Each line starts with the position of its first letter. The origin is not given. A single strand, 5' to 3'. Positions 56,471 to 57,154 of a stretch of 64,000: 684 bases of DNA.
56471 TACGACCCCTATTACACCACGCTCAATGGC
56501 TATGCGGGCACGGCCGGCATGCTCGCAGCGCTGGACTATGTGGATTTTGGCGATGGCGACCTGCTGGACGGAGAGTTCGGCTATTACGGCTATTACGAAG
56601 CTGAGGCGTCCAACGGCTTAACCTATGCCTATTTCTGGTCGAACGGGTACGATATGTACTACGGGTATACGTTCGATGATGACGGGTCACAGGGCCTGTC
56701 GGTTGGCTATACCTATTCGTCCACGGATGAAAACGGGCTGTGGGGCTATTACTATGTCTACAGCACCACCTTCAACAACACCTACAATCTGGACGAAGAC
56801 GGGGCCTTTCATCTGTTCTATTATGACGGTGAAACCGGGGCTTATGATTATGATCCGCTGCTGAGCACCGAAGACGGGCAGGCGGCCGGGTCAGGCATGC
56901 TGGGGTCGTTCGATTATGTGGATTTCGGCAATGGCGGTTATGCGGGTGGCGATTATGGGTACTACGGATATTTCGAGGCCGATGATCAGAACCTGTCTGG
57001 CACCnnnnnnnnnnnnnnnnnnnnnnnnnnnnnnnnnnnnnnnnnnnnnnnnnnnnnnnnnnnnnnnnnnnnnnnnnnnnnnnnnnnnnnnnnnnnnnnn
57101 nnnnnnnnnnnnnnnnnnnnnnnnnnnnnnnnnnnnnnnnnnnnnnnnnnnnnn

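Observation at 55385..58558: Lysine-free, Tyr/Asp/Gly-rich 1,057-aa protein of eight about 130-aa tandem repeats with no family I can recognise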

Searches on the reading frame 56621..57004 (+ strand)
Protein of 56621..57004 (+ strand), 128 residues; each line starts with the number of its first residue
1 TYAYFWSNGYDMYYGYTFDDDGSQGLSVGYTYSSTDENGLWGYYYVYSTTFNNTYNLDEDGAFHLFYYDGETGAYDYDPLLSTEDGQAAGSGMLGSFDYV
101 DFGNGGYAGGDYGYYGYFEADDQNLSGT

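Call 24: find_related_loci(query=A2, collection=genome_contigs, flank=10000)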
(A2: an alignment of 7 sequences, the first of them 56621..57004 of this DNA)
Query A2 (128 aa) in genome_contigs; peptide patterns used: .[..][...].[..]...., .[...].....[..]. (x = any residue, [..] = any of these).
75 stretches matched a pattern, but none encodes a relative of the query by tblastn (E <= 1e-3).

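Call 25: predict_structure(alignment_id=A1)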
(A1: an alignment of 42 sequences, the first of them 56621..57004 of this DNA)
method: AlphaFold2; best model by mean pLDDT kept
length: 128 residues; sequences in the alignment: 42
mean_pLDDT: 94.5   pTM: 0.87
mean pLDDT of the five models: 94.5, 94.4, 94.4, 92.7, 92.0
residues with pLDDT >= 90: 116; 70-90: 7; 50-70: 2; < 50: 3
segments of 3 or more residues with pLDDT < 50: 126-128
pLDDT, mean of each block of 10 residues (from residue 1): 98 98 98 98 98 94 97 95 98 98 91 98 60
secondary structure, 60 per line:
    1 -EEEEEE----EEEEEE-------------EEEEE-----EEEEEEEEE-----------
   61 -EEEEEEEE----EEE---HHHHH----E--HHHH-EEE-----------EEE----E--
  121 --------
elements in order: E2-7 E12-17 E31-35 E41-49 E62-69 E74-76 H80-84 H92-95 E97-99 E111-113

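Call 28: search_protein_representatives(alignment_id=A1)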
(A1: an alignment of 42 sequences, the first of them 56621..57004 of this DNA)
Query: 42 sequences, 127 profile positions. Proteins with E-value up to 0.001 (for the whole library): 31; up to 1e-10: 15; up to 1e-30: 7. The best 31 are listed.
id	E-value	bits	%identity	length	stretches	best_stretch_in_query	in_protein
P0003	0.0e+00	1244.7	-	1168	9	1-125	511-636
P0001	1.1e-279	928.0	-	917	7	1-124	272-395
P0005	5.2e-230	767.4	-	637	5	1-125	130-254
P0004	5.2e-219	731.8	-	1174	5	1-124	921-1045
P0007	5.1e-117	402.2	-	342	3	1-124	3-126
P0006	1.1e-76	271.9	-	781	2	1-122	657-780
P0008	4.4e-32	127.6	-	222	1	1-124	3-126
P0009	1.3e-22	97.0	-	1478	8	2-115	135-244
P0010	2.9e-22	95.9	-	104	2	56-123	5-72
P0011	3.7e-22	95.5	-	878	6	8-93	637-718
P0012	7.9e-22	94.5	-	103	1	29-117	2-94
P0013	1.4e-12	64.5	-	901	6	1-74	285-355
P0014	2.9e-12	63.5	-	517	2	3-120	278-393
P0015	2.4e-11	60.6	-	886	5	7-75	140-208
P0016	4.4e-11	59.8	-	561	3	2-122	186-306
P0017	4.6e-09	53.2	-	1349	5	2-121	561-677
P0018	5.5e-09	53.0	-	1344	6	1-83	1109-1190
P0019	6.6e-09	52.7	-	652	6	2-120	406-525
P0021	4.7e-08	49.9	-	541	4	2-88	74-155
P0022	8.4e-08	49.1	-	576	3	3-121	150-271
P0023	1.0e-07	48.9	-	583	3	1-122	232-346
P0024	4.8e-07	46.7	-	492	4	4-121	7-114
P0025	5.9e-07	46.4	-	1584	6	3-75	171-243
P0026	6.5e-07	46.3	-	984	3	3-122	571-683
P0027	7.3e-06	42.9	-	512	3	8-89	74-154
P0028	1.4e-05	41.9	-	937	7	1-90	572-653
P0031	7.2e-05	39.6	-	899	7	2-119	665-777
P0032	5.2e-04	36.9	-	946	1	9-113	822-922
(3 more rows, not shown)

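Call 29: search_protein_families(library=pfam, proteins=[P0009, P0011, P0013, P0014, P0015, P0016, P0017, P0018, P0019], max_evalue=0.001)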
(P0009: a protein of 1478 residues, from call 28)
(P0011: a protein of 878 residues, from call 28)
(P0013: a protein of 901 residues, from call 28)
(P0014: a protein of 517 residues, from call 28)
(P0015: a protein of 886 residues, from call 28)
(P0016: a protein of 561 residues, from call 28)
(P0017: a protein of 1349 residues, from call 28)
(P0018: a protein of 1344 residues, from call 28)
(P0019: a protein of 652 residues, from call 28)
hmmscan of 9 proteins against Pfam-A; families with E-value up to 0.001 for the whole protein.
P0009 (1478 aa): 3 families
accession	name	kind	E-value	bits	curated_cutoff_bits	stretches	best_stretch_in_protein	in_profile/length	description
PF00353.25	HemolysinCabind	-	7.5e-18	64.6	23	4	1298-1327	7-36/36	RTX calcium-binding nonapeptide repeat (4 copies)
PF16184.11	Cadherin_3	-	6.9e-10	39.3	25.5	0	1161-1248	10-93/106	Cadherin-like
PF23163.1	CSD_RNase_II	-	0.0002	21.7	24.3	0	813-835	28-50/60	CSD-like barrel domain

P0011 (878 aa): 0 families

P0013 (901 aa): 0 families

P0014 (517 aa): 2 families
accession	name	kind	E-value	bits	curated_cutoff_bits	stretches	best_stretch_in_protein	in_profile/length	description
PF00353.25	HemolysinCabind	-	1.5e-12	47.6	23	2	168-203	1-36/36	RTX calcium-binding nonapeptide repeat (4 copies)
PF08548.17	Peptidase_M10_C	-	1.3e-09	38.5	20.7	1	54-215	1-95/193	Peptidase M10 serralysin C terminal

P0015 (886 aa): 0 families

P0016 (561 aa): 1 family
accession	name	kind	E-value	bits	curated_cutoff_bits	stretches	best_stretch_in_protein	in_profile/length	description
PF00413.30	Peptidase_M10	-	6.9e-22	78.5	24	1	42-175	20-159/159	Matrixin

P0017 (1349 aa): 2 families
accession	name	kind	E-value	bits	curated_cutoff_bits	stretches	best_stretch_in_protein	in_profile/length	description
PF11949.14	DUF3466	-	1.4e-24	87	25.1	4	295-376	383-475/609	Protein of unknown function (DUF3466)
PF24517.2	CBM96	-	4.5e-10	40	26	1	2-108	58-163/164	Carbohydrate-binding module family 96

P0018 (1344 aa): 1 family
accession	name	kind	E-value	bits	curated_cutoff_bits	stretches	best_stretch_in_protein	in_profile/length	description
PF06119.19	NIDO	-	4.6e-27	95.7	25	2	165-281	78-182/186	Nidogen-like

P0019 (652 aa): 0 families

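Call 30: fold_search(model_id=the predicted structure, library=pdb)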
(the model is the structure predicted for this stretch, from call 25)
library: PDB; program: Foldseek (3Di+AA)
matches with E <= 10: 262; with E <= 0.001: 0
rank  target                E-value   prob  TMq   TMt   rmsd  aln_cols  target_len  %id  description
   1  4ydz_B                1.1e+00  0.09  0.17  0.21  17.9        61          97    6  Stress-induced protein 1 from Caenorhabditis elegans (released 2015-06-10)
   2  4jy5_H                1.2e+00  0.05  0.20  0.13  14.2        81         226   15  Crystal structure of human Fab PGT122, a broadly reactive and potent HIV-1 neutralizing antibody (released 2013-05-08)
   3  5ubz_H                1.3e+00  0.06  0.21  0.14  13.8        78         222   13  Fab structure of HIV gp120 specific mAb 1E12 (released 2018-01-10)
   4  8ptx_B                1.3e+00  0.01  0.11  0.03  20.1       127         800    9  Cryo-EM structure of human Elp123 in complex with tRNA, acetyl-CoA, 5'-deoxyadenosine and methionine (released 2024-04-17)
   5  4hkb_G                1.4e+00  0.06  0.21  0.15  13.6        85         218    9  CH67 Fab (unbound) from the CH65-67 Lineage (released 2012-11-21)
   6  6gf6_B                1.5e+00  0.05  0.16  0.18  11.3        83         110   12  Molecular basis of egg coat filament cross-linking: high-resolution structure of the partially deglycosylated ZP1 ZP-N (released 2019-06-19)
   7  6dg2_C                1.6e+00  0.05  0.20  0.14  11.6        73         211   11  Antigen Binding Fragment of the Pan-ebolavirus Monoclonal Antibody 6D6 (released 2018-09-26)
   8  2pc6_D                1.8e+00  0.08  0.19  0.16  11.8        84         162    7  Crystal structure of putative acetolactate synthase- small subunit from Nitrosomonas europaea (released 2007-04-10)
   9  4ye0_A                1.9e+00  0.06  0.16  0.20  17.6        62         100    6  Stress-induced protein 1 truncation mutant (43 - 140) from Caenorhabditis elegans (released 2015-06-10)
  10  5ifj_G                1.9e+00  0.04  0.21  0.15  13.1        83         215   11  Crystal structure of anti-gliadin 1002-1E01 Fab fragment in complex of peptide PLQPEQPFP (released 2017-03-15)
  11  5ud9_H                1.9e+00  0.04  0.21  0.14  14.3        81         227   11  Crystal structure of 354BG18 Fab (released 2017-02-01)
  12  7a1d_A                1.9e+00  0.02  0.12  0.03  11.3        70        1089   11  Cryo-EM map of the large glutamate dehydrogenase composed of 180 kDa subunits from Mycobacterium smegmatis (open confo (released 2021-06-09)
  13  4m5t_C                2.0e+00  0.07  0.16  0.23  15.3        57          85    9  Disulfide trapped human alphaB crystallin core domain in complex with C-terminal peptide (released 2014-04-09)
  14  4y5y_F                2.0e+00  0.05  0.16  0.12   8.9        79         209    8  Diabody 330 complex with EpoR (released 2015-03-18)
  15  9hny_FR               2.0e+00  0.05  0.15  0.10  11.8        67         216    7  Mitoribosomal small subunit in complex with Mettl15 and Mettl17 (released 2025-03-26)
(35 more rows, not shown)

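Call 31: search_protein_families(library=pfam, proteins=[P0021, P0022, P0023, P0024, P0025, P0026, P0027, P0028, P0031, P0032], max_evalue=0.001)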
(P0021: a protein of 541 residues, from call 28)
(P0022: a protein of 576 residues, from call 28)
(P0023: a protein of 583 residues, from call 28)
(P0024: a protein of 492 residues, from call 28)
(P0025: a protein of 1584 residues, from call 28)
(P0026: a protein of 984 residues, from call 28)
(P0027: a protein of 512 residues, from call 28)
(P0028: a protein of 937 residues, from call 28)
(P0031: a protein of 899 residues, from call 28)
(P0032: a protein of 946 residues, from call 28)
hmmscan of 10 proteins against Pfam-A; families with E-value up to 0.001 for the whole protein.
P0021 (541 aa): 0 families

P0022 (576 aa): 0 families

P0023 (583 aa): 2 families
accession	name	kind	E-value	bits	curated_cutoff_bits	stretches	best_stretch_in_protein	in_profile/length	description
PF17851.8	GH43_C2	-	3.7e-06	27.3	22.7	1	28-184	2-156/203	Beta xylosidase C-terminal Concanavalin A-like domain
PF07081.18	DUF1349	-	0.00021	21.5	32.4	1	46-181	5-139/179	Protein of unknown function (DUF1349)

P0024 (492 aa): 0 families

P0025 (1584 aa): 1 family
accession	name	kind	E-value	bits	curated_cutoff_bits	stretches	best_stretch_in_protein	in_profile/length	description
PF00059.27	Lectin_C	-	2.1e-09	38.5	22.6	1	49-138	5-86/107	Lectin C-type domain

P0026 (984 aa): 1 family
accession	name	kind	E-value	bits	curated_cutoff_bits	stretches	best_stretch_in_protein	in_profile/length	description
PF00332.24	Glyco_hydro_17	-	7.1e-12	46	28.2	1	902-978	225-303/306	Glycosyl hydrolases family 17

P0027 (512 aa): 1 family
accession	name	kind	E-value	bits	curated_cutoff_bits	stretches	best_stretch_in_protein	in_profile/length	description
PF18813.6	PBECR4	-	0.00031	21.6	27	0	176-209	107-144/188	phage-Barnase-EndoU-ColicinE5/D-RelE like nuclease4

P0028 (937 aa): 0 families

P0031 (899 aa): 0 families

P0032 (946 aa): 5 families
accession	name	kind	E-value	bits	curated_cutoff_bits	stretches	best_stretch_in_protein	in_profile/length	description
PF05345.18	He_PIG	-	7.6e-75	247.9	24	5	282-374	1-94/96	Putative Ig domain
PF17803.7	Cadherin_4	-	1.6e-10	41.8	25.1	0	276-326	7-56/71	Bacterial cadherin-like domain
PF17892.7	Cadherin_5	-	1.9e-09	37.7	26.5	0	279-373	1-95/98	Cadherin-like domain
PF03160.20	Calx-beta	-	1.8e-07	31.6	27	1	80-165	21-102/119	Calx-beta domain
PF05510.18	Sarcoglycan_2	-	4.2e-05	23.8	24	0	735-769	23-57/95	Sarcoglycan alpha/epsilon N-terminal domain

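Call 55: fold_search(model_id=the predicted structure, library=viral)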
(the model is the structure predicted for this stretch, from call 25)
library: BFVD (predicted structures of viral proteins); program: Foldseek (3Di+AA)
matches with E <= 10: 313; with E <= 0.001: 0
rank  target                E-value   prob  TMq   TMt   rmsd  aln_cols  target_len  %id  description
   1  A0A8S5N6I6            3.1e-01  0.09  0.19  0.12  14.6        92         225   11  Uncharacterized protein [Myoviridae sp. ct8ME27]
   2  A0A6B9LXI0            4.1e-01  0.18  0.17  0.06  12.0        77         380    6  Baseplate hub subunit [Klebsiella phage PhiKpNIH-6]
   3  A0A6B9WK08            5.5e-01  0.12  0.15  0.28  14.5        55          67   18  Uncharacterized protein [Escherichia phage muut]
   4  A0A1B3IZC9            7.4e-01  0.07  0.20  0.15  12.0        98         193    7  NS7b protein [Rousettus bat coronavirus]
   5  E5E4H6                8.8e-01  0.12  0.17  0.05  12.0        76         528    8  Gp27 baseplate hub subunit [Acinetobacter phage Acj61]
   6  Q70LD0                9.4e-01  0.16  0.29  0.21   8.7        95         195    8  Uncharacterized protein ORF195 [Acidianus filamentous virus 1 (isolate United States/Yellowstone)]
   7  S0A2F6                9.4e-01  0.06  0.18  0.15  12.6        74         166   11  Uncharacterized protein [Cellulophaga phage phi10:1]
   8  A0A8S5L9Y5            1.3e+00  0.04  0.13  0.11  12.4        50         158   20  Uncharacterized protein [Myoviridae sp. ctPuP5]
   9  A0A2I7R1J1            1.3e+00  0.03  0.18  0.15  15.0       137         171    8  (no name in the UniProt tables at hand)
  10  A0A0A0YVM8            1.5e+00  0.09  0.17  0.05  11.9        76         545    6  Tape measure chaperone [Citrobacter phage Moon]
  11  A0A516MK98            1.5e+00  0.03  0.13  0.07   9.6        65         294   12  (no name in the UniProt tables at hand)
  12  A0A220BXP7            1.6e+00  0.16  0.27  0.26   6.0        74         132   12  (no name in the UniProt tables at hand)
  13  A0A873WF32            1.6e+00  0.08  0.17  0.20  11.7        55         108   13  Uncharacterized protein [Acinetobacter phage Ab_SZ3]
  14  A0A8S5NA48            1.6e+00  0.07  0.15  0.10  11.6        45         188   22  Uncharacterized protein [Myoviridae sp. ctx322]
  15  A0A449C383            1.7e+00  0.06  0.15  0.03  12.1        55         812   18  (no name in the UniProt tables at hand)
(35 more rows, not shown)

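Call 56: search_solved_structures(query=A1, max_evalue=10)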
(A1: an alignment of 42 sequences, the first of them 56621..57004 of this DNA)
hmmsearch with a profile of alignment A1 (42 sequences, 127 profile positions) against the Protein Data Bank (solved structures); distinct sequences matched with E-value up to 10: 0.

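Call 57: find_encoding_contigs(protein=P0016, flank=10000, max_places=2)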
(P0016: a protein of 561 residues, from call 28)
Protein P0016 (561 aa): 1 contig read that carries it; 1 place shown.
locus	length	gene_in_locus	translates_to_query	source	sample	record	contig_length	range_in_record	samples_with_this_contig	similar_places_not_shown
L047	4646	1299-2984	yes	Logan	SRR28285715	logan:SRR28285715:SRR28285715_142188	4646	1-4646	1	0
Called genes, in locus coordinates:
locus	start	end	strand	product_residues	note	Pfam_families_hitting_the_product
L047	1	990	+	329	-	?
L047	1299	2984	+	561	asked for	PF00413:Peptidase_M10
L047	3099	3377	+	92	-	PF06823:DUF1236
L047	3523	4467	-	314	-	PF04055:Radical_SAM, PF13186:SPASM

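Call 58: find_related_loci(query=A2, collection=metagenome_contigs, flank=10000)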
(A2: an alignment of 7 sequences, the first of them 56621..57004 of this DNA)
Query A2 (128 aa) in metagenome_contigs; peptide patterns used: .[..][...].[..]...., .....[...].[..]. (x = any residue, [..] = any of these).
167 stretches matched a pattern; 1 encode a relative of the query (tblastn E <= 1e-3); 1 distinct loci.
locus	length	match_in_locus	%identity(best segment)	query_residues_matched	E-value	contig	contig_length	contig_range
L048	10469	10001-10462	57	1-123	8e-30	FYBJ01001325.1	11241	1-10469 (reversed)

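Call 62: search_protein_families(library=pfam, proteins=[L048:1559-3148:+, L048:3145-4548:-, L048:5075-7078:+, L048:7085-8428:+, L048:448-1140:-], max_evalue=0.0001)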
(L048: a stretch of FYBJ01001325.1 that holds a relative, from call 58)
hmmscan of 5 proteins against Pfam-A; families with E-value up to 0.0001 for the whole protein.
L048:1559-3148:+ (529 aa): 14 families
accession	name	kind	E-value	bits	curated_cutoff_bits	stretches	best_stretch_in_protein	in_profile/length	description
PF13469.12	Sulfotransfer_3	-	1.8e-32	113.8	27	1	298-478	1-216/216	Sulfotransferase family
PF13428.12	TPR_14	-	2.1e-16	59.2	23.5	1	124-164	1-41/44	Tetratricopeptide repeat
PF07719.23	TPR_2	-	2.1e-15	55.9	27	0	125-157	2-34/34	Tetratricopeptide repeat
PF14559.12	TPR_19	-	9.5e-15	55.1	25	1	102-164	3-65/68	Tetratricopeptide repeat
PF13431.12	TPR_17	-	7.3e-11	41.9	24.4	0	78-109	1-32/34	Tetratricopeptide repeat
PF13432.12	TPR_16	-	2.1e-10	41.3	32.7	0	95-158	2-65/65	Tetratricopeptide repeat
PF00515.34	TPR_1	-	1.9e-09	37.4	27.8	0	95-119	6-30/34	Tetratricopeptide repeat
PF00685.33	Sulfotransfer_1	-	4e-09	36.7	22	1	297-514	2-232/255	Sulfotransferase domain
PF13181.12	TPR_8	-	1.1e-08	35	25.7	0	92-119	3-30/34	Tetratricopeptide repeat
PF13424.12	TPR_12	-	5.3e-08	33.4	30.1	0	94-153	7-74/77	Tetratricopeptide repeat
PF23914.1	TPR_CcmH_CycH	-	5.3e-08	33.3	42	1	102-192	62-155/158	Cytochrome c-type biogenesis protein H TPR domain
PF13176.12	TPR_7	-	1.1e-06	28.7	27.9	0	131-158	6-35/36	Tetratricopeptide repeat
PF13374.12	TPR_10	-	1.2e-05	25.6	27.5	0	93-118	5-30/42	Tetratricopeptide repeat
PF13174.12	TPR_6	-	2.9e-05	24.9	26.3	0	172-189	14-31/33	Tetratricopeptide repeat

L048:3145-4548:- (467 aa): 1 family
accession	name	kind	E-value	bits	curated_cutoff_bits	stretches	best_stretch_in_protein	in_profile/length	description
PF00082.27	Peptidase_S8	-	2.9e-19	69.9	21.8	1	198-435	6-271/288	Subtilase family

L048:5075-7078:+ (667 aa): 1 family
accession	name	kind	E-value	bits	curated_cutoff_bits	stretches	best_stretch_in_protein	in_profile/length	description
PF00005.33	ABC_tran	-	9.3e-25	88.3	25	1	357-502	2-135/137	ABC transporter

L048:7085-8428:+ (447 aa): 1 family
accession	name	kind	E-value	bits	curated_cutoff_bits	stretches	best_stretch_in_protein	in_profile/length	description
PF13437.12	HlyD_3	-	6.8e-14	52.9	22.2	1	299-398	1-92/106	HlyD family secretion protein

L048:448-1140:- (230 aa): 2 families
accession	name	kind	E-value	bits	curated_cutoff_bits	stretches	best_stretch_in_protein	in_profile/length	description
PF06508.19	QueC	-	1.1e-55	188.8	22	1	2-208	1-208/210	Queuosine biosynthesis protein QueC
PF01171.26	ATP_bind_3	-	7.5e-05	23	27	0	3-59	2-64/182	PP-loop family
